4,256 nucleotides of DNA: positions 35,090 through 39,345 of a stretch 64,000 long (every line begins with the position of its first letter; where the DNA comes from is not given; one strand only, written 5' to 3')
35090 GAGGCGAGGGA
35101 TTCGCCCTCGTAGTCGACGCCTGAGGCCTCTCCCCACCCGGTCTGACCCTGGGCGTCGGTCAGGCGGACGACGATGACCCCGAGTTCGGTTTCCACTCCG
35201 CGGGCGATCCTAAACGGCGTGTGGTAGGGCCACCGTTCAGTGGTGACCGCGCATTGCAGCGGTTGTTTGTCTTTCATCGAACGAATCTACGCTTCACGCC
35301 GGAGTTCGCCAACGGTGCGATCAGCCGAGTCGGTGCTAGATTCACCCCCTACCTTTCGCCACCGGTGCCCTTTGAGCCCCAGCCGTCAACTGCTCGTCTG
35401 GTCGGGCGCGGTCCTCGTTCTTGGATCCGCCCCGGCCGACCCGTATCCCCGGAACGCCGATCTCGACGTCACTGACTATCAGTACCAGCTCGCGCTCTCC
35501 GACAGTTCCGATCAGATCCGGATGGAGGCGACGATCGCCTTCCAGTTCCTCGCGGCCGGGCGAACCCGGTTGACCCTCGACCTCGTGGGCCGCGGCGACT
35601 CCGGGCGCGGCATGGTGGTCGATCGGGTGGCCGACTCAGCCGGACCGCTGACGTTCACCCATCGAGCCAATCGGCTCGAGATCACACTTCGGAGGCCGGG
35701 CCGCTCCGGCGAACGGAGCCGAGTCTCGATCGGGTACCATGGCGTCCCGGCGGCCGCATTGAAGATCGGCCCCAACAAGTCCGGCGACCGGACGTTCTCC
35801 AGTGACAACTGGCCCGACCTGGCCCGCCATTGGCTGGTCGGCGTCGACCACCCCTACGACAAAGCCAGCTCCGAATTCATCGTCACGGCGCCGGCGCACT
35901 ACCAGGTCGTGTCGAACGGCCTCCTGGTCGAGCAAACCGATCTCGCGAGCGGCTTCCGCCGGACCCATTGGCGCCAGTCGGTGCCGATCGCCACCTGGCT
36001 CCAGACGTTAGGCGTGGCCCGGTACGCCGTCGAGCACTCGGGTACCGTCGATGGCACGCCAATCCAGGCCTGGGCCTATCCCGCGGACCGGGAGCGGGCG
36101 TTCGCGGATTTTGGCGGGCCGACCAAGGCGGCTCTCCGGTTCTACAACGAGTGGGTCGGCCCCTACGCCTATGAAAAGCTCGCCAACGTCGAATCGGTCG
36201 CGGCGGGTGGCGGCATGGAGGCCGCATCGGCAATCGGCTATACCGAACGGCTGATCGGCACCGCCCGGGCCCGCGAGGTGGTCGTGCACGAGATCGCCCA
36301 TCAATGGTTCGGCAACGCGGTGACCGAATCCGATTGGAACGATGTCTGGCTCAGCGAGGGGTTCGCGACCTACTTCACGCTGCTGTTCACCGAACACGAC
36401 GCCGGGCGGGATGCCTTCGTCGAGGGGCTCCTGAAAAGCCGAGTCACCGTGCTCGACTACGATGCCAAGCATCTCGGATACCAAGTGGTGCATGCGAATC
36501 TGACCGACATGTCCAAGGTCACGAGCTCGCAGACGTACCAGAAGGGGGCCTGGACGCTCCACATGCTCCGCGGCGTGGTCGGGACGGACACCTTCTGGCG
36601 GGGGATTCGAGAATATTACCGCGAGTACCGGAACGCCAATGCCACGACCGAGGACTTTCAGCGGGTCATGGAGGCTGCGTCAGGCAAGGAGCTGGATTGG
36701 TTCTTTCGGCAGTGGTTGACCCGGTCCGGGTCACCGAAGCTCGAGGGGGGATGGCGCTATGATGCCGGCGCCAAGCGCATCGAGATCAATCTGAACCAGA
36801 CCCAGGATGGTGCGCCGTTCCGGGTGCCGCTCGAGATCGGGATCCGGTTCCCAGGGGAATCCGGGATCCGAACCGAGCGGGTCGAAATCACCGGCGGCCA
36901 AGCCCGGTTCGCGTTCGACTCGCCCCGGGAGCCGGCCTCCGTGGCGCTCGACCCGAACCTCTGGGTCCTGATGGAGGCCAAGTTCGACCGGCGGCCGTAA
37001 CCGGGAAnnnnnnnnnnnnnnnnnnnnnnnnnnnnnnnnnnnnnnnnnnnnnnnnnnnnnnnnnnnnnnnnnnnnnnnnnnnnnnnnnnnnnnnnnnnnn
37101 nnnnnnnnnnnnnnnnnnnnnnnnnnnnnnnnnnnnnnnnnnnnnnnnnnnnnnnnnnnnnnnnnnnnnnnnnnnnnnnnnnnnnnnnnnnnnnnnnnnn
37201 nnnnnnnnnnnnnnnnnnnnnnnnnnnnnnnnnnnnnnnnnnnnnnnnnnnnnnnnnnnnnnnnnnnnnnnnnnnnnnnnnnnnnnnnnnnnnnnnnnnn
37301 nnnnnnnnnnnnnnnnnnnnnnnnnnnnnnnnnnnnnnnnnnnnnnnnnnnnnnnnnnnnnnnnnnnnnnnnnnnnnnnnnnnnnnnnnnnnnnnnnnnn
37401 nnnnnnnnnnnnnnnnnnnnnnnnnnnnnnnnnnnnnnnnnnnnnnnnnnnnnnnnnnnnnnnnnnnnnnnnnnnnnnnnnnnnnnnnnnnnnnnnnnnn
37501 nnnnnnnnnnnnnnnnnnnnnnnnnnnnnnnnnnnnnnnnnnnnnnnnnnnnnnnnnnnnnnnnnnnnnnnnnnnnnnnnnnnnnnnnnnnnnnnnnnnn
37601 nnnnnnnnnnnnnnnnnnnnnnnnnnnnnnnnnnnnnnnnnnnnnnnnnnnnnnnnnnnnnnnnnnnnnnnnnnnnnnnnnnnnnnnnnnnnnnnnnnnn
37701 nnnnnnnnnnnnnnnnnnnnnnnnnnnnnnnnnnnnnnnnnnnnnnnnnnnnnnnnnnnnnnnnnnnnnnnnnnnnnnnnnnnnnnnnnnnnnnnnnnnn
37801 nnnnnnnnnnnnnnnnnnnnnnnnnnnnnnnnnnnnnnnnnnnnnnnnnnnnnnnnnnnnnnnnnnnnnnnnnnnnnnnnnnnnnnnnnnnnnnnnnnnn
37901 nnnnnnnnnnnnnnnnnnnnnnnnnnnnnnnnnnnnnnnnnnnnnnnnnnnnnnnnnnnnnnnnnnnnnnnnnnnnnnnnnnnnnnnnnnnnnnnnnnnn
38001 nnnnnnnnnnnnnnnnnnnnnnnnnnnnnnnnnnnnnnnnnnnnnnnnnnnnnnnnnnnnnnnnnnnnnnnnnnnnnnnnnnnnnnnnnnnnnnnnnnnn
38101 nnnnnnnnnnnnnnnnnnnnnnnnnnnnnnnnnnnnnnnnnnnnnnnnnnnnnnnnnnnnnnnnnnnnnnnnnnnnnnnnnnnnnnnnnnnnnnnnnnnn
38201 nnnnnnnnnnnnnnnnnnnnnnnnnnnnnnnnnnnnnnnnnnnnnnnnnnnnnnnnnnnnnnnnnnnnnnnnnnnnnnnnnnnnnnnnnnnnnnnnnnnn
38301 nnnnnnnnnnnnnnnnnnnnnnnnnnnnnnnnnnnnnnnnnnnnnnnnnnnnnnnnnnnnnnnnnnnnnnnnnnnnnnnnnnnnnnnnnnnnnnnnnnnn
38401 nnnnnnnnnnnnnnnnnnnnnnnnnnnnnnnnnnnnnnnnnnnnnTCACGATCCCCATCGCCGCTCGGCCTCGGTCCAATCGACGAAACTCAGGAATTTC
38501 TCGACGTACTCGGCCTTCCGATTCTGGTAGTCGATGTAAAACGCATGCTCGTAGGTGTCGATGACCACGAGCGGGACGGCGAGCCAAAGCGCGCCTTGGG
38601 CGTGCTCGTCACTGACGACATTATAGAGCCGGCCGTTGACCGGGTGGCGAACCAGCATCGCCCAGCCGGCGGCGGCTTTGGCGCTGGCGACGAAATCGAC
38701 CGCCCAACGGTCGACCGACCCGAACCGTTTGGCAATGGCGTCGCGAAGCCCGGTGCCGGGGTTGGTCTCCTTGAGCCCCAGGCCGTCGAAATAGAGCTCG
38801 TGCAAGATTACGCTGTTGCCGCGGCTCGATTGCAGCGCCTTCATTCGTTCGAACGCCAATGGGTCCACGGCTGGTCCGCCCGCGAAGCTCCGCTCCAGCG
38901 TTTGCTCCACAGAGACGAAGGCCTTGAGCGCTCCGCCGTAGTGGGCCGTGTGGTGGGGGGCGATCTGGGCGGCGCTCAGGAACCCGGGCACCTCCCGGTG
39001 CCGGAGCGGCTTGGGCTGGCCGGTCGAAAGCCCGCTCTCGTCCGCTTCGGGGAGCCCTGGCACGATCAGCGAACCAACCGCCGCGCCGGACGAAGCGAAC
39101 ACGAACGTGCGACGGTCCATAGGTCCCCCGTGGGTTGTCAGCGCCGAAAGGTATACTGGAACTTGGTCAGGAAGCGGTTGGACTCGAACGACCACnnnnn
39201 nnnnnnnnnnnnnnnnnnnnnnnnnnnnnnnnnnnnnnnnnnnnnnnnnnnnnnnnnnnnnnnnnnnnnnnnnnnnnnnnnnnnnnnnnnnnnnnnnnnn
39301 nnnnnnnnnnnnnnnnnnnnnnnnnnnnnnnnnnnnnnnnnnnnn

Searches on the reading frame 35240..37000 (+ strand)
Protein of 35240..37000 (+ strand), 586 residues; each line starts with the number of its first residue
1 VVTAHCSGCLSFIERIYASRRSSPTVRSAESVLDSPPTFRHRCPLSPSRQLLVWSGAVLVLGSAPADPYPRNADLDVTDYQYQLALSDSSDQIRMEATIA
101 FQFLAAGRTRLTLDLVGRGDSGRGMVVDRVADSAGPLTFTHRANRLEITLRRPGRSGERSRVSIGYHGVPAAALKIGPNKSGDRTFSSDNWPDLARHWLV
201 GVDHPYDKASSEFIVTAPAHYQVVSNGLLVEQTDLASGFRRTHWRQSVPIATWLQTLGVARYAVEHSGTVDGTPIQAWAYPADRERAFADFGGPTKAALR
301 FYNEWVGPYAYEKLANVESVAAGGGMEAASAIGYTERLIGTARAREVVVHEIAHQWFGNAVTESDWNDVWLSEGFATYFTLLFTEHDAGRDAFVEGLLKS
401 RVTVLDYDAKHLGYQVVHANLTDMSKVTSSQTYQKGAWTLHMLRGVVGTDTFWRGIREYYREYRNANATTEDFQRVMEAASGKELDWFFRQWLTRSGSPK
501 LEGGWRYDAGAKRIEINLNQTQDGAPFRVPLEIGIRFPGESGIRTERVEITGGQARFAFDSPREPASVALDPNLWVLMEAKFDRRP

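Call 10: search_protein_families(library=pfam, proteins=[window:35240-37000:+], max_evalue=0.001)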
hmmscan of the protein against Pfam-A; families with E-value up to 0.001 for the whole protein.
window:35240-37000:+ (586 aa): 2 families
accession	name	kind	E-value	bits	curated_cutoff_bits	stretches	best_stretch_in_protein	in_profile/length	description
PF01433.26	Peptidase_M1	-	3.9e-37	128.4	27.7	1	296-492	7-218/218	Peptidase family M1 domain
PF17900.6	Peptidase_M1_N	-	8.5e-07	29.7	25.8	1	186-254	118-186/186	Peptidase M1 N-terminal domain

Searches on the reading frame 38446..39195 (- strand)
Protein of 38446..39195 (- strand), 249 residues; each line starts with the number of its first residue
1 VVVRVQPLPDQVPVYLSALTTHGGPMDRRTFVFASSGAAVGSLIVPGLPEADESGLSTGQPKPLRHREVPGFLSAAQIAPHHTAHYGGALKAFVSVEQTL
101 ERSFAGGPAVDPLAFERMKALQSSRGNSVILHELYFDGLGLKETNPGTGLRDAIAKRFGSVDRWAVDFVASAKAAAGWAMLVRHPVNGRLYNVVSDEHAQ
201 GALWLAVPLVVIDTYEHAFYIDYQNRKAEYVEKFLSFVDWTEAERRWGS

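Call 53: search_protein_families(library=pfam, proteins=[window:38446-39195:-], max_evalue=0.0001)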
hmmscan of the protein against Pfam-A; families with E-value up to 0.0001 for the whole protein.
window:38446-39195:- (249 aa): 1 family
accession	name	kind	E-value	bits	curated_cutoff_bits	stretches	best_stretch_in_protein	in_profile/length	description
PF02777.23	Sod_Fe_C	-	3.2e-25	88.6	20.9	1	149-246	4-102/102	Iron/manganese superoxide dismutases, C-terminal domain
